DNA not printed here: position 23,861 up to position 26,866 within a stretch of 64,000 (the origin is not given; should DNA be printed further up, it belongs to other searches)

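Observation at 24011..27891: Sodium:solute symporter fused to an SGNH esterase and translationally coupled to an MFS permease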

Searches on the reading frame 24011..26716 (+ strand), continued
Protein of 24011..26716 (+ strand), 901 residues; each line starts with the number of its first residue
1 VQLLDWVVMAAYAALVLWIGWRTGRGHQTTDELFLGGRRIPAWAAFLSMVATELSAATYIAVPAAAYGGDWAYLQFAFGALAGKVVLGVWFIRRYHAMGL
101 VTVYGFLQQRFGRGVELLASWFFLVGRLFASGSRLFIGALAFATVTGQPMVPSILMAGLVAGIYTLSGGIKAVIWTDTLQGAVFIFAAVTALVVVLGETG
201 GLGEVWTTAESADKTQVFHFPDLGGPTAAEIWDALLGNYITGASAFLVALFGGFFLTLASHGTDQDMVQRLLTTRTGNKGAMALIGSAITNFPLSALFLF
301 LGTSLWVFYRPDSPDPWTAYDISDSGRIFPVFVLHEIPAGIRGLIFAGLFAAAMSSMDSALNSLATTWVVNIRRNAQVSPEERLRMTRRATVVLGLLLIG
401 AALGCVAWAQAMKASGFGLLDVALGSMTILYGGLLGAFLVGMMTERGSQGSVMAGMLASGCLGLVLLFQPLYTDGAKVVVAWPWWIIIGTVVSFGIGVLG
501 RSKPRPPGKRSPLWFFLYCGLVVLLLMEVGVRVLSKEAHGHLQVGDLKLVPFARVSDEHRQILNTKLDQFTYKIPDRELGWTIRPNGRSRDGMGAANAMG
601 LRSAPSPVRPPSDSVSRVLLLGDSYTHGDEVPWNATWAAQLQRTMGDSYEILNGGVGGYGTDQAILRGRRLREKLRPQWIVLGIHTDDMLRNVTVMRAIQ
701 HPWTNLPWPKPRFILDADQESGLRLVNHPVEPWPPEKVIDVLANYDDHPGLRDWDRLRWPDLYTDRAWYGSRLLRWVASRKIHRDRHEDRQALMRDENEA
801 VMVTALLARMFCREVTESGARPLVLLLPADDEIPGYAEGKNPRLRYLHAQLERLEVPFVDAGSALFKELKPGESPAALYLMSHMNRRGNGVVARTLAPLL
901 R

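Call 10: find_encoding_contigs(protein=P0004, flank=8000, max_places=3)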
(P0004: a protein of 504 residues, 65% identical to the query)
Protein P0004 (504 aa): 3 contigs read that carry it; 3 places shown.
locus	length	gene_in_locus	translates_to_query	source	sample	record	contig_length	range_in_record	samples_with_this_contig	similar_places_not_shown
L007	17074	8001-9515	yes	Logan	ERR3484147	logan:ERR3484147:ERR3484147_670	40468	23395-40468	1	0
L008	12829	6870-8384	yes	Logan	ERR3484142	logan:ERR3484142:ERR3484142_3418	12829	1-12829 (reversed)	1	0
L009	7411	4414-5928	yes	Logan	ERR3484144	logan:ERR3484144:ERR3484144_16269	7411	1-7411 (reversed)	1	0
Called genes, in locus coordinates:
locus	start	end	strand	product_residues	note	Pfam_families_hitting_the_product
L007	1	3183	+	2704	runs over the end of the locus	PF00890:FAD_binding_2 (weak), PF01494:FAD_binding_3, PF01946:Thi4 (weak), PF07992:Pyr_redox_2 (weak), PF02771:Acyl-CoA_dh_N, PF02770:Acyl-CoA_dh_M, PF00441:Acyl-CoA_dh_1, PF00766:ETF_alpha, +1 more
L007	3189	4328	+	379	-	PF01546:Peptidase_M20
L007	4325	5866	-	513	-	PF25077:DUF7800 (weak), PF09423:PhoD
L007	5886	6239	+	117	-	PF01258:zf-dskA_traR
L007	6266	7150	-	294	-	PF00892:EamA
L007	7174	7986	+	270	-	PF00246:Peptidase_M14, PF10994:DUF2817 (weak), PF24827:AstE_AspA_cat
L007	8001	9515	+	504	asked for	PF00474:SSF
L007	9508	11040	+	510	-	PF00933:Glyco_hydro_3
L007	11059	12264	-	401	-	PF00266:Aminotran_5, PF01053:Cys_Met_Meta_PP (weak)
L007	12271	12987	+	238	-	PF03575:Peptidase_S51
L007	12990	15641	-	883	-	PF00069:Pkinase (weak), PF01636:APH (weak), PF03109:ABC1 (faint), PF07714:PK_Tyr_Ser-Thr, PF14531:Kinase-like (faint), PF00069:Pkinase, PF07719:TPR_2 (faint), PF13424:TPR_12 (weak), +1 more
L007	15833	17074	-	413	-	?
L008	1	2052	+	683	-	?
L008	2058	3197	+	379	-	PF01546:Peptidase_M20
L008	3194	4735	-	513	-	PF25077:DUF7800 (weak), PF09423:PhoD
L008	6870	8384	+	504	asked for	PF00474:SSF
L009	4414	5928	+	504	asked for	PF00474:SSF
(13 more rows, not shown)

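Call 11: list_cluster_members(proteins=[P0001])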
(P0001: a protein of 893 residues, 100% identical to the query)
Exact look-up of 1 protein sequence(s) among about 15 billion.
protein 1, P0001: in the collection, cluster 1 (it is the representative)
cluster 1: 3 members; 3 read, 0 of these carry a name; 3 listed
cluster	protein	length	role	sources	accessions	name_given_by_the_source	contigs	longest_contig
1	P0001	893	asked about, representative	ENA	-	-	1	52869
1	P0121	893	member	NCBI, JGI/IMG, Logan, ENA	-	-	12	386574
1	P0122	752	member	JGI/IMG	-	-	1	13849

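Call 14: find_encoding_contigs(protein=P0121, flank=3000, max_places=10)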
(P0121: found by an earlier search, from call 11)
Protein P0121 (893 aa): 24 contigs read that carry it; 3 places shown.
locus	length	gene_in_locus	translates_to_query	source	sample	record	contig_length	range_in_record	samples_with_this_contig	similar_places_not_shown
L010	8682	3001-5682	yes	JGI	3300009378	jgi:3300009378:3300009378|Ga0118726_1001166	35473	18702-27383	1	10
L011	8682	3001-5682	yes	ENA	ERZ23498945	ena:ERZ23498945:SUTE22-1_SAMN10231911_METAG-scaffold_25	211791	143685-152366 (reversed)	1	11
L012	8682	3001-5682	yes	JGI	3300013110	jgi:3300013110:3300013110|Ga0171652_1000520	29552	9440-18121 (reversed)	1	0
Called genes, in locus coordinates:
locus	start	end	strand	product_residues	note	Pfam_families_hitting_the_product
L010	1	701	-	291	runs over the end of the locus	PF00892:EamA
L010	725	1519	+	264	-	PF00246:Peptidase_M14, PF10994:DUF2817 (weak), PF24827:AstE_AspA_cat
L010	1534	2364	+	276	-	PF08241:Methyltransf_11, PF08242:Methyltransf_12, PF13649:Methyltransf_25, PF13847:Methyltransf_31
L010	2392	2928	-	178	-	PF18306:LDcluster4, PF03641:Lysine_decarbox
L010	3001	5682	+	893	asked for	PF00474:SSF, PF13472:Lipase_GDSL_2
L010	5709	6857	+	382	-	PF03825:Nuc_H_symport, PF07690:MFS_1, PF12832:MFS_1_like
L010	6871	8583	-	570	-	PF00089:Trypsin, PF13365:Trypsin_2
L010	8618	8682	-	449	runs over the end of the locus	PF00324:AA_permease, PF13520:AA_permease_2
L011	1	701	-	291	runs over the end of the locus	PF00892:EamA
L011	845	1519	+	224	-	PF00246:Peptidase_M14, PF10994:DUF2817 (weak), PF24827:AstE_AspA_cat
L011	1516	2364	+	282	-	PF01209:Ubie_methyltran (faint), PF08241:Methyltransf_11, PF08242:Methyltransf_12, PF13649:Methyltransf_25, PF13847:Methyltransf_31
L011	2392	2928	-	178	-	PF18306:LDcluster4, PF03641:Lysine_decarbox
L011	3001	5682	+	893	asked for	PF00474:SSF, PF13472:Lipase_GDSL_2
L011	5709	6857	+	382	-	PF03825:Nuc_H_symport, PF07690:MFS_1, PF12832:MFS_1_like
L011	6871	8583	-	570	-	PF00089:Trypsin, PF13365:Trypsin_2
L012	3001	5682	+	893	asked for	PF00474:SSF, PF13472:Lipase_GDSL_2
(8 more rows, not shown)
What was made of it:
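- The fusion is fixed in the sampled population (call 14).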

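Call 55: find_related_loci(query=A1, collection=metagenome_contigs, flank=6000)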
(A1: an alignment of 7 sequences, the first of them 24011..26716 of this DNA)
Query A1 (901 aa) in metagenome_contigs; peptide patterns used: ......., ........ (x = any residue, [..] = any of these).
600 stretches matched a pattern (row limit reached: there are more); 539 encode a relative of the query (tblastn E <= 1e-3); the best 80 are kept; 80 distinct loci.
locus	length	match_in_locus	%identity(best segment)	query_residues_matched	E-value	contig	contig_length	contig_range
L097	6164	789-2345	78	1-522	0e+0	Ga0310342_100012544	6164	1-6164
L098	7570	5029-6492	46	1-504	7e-113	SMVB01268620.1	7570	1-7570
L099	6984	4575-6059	45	4-509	2e-110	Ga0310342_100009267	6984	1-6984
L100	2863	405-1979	43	4-543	1e-109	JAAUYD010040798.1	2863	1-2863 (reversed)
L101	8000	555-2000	36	4-510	7e-84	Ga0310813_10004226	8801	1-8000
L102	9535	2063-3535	37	1-502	2e-83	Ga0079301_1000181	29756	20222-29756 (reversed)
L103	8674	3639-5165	37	1-505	2e-83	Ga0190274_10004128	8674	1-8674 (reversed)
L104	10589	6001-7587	35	4-506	5e-75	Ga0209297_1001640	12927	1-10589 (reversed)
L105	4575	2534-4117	35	3-506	1e-74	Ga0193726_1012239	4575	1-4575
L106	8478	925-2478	35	5-510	3e-74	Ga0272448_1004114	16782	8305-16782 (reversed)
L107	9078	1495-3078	34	3-508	7e-74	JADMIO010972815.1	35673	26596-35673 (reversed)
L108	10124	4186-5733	34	5-507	1e-73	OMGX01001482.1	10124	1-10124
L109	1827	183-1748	34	4-505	2e-77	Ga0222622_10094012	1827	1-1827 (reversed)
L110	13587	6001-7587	35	4-511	7e-73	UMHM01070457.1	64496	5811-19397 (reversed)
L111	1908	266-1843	34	4-507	1e-76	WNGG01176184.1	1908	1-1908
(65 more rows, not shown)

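Call 57: find_encoding_contigs(protein=P0012, flank=5000, max_places=1)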
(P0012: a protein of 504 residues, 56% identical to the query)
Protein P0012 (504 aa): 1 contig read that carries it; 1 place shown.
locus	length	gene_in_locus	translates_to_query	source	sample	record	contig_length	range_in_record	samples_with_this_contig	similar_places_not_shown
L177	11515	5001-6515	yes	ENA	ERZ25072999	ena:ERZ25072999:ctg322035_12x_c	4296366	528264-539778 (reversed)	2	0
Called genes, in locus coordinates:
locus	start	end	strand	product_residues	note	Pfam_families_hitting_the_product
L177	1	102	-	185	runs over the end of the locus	-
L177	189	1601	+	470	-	PF02230:Abhydrolase_2 (weak), PF00657:Lipase_GDSL, PF04311:DUF459, PF13472:Lipase_GDSL_2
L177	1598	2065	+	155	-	PF13673:Acetyltransf_10, PF00583:Acetyltransf_1, PF13508:Acetyltransf_7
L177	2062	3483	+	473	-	PF00884:Sulfatase, PF01663:Phosphodiest, PF16347:SGSH_C, PF14707:Sulfatase_C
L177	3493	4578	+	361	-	PF01264:Chorismate_synt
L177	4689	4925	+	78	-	PF00462:Glutaredoxin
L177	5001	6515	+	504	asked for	PF00474:SSF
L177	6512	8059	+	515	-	PF00933:Glyco_hydro_3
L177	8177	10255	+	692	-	PF13243:SQHop_cyclase_C (weak)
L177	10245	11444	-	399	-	PF00155:Aminotran_1_2, PF00266:Aminotran_5, PF01041:DegT_DnrJ_EryC1, PF01053:Cys_Met_Meta_PP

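Call 58: find_encoding_contigs(protein=P0041, flank=5000, max_places=1)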
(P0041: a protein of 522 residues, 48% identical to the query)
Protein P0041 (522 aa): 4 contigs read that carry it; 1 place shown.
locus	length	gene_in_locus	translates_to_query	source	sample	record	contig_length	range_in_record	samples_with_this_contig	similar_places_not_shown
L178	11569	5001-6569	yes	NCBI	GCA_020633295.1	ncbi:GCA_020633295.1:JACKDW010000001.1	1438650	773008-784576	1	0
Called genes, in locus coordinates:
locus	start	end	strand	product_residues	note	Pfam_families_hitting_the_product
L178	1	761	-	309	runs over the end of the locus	-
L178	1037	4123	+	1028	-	PF00675:Peptidase_M16, PF05193:Peptidase_M16_C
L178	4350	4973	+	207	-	-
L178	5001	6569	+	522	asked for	PF00474:SSF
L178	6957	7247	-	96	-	PF00462:Glutaredoxin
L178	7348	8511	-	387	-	PF00438:S-AdoMet_synt_N, PF02772:S-AdoMet_synt_M, PF02773:S-AdoMet_synt_C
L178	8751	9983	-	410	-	-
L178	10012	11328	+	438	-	PF00815:Histidinol_dh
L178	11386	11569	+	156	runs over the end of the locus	PF13622:4HBT_3, PF03061:4HBT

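Call 62: find_encoding_contigs(protein=P0122, flank=6000, max_places=2)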
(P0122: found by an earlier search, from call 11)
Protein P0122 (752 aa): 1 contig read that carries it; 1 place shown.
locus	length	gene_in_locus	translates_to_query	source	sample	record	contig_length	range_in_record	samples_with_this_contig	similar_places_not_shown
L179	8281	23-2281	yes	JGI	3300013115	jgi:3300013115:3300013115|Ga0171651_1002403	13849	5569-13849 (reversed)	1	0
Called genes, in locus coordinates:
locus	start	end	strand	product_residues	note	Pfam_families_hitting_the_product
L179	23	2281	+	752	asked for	PF00474:SSF, PF13472:Lipase_GDSL_2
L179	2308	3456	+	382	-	PF03825:Nuc_H_symport, PF07690:MFS_1, PF12832:MFS_1_like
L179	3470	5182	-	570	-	PF00089:Trypsin, PF13365:Trypsin_2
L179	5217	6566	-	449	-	PF00324:AA_permease, PF13520:AA_permease_2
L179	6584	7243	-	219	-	-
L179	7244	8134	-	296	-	PF01370:Epimerase, PF08338:DUF1731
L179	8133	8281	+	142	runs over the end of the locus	PF00903:Glyoxalase, PF22677:Ble-like_N (weak), PF18029:Glyoxalase_6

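Call 74: predict_structure(alignment_id=A6)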
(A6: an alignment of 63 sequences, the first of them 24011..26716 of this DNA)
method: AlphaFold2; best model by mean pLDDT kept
length: 901 residues; sequences in the alignment: 63
mean_pLDDT: 69.6   pTM: 0.63
mean pLDDT of the five models: 69.6, 69.1, 67.9, 67.6, 66.0
residues with pLDDT >= 90: 411; 70-90: 88; 50-70: 71; < 50: 331
segments of 3 or more residues with pLDDT < 50: 507-511, 513-520, 534-556, 558-637, 639-645, 650-667, 674-742, 748-796, 819-837, 862-901
pLDDT, mean of each block of 10 residues (from residue 1): 94 91 78 87 96 86 94 97 97 94 94 97 96 93 91 94 85 92 93 96 97 97 93 95 96 97 95 96 97 96 96 74 90 94 90 89 94 89 92 97 95 89 92 98 95 98 96 94 97 97 58 46 54 47 29 38 38 26 29 28 34 36 35 44 47 36 48 42 31 24 26 31 28 41 48 32 34 42 38 49 58 50 41 46 66 62 38 39 37 34 28
secondary structure, 60 per line:
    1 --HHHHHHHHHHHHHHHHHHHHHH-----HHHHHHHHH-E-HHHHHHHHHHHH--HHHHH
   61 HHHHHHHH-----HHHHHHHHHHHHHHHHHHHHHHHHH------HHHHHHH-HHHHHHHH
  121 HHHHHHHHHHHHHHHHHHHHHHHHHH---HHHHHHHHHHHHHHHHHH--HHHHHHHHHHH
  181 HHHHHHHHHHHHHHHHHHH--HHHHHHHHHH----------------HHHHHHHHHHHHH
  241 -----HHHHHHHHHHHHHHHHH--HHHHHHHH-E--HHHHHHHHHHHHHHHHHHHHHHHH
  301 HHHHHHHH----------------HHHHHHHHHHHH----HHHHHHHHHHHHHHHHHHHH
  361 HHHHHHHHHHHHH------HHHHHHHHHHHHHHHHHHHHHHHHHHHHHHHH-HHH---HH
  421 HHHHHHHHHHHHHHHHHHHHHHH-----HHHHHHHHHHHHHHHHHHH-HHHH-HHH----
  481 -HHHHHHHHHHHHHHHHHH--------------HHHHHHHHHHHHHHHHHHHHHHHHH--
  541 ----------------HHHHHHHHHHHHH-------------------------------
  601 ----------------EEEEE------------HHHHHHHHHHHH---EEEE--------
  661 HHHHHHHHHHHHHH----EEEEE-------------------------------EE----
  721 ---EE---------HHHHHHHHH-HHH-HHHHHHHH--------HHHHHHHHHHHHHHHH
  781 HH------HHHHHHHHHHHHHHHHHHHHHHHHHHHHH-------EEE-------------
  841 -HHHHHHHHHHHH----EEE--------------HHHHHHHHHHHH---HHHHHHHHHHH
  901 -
elements in order (helices of 4 or more, strands of 3 or more residues): H3-24 H30-38 H42-53 H56-68 H74-98 H105-111 H113-146 H150-167 H170-199 H202-211 H228-240 H246-262 H265-272 H277-308 H325-336 H341-373 H380-411 H419-443 H449-467 H469-472 H482-499 H514-538 H557-569 E617-621 H634-645 E649-652 H661-674 E679-683 H735-743 H749-756 H765-782 H789-817 E825-827 H842-853 E858-860 H875-886 H890-900
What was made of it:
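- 24011..25531 (+): Symporter-derived part, aa 1 to about 507. It has 13 transmembrane helices, with the N-terminus outside and the C-terminus inside. The Na2-site residues A352, S355 and S356 are conserved. AlphaFold2 helices with pLDDT above 90 (call 74).
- On Sodium:solute symporter family (PF00474, TIGR00813, TC 2.A.21): AlphaFold2 helices, with broken helices at aa 42-68 and 246-272 (call 74).
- Checked: It has 13 helices in a confident AlphaFold2 model (pLDDT above 90 for aa 1-500, call 74).
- Tried and rejected: The full-length model used symporter rows only, so its SGNH half is low-confidence (call 74).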
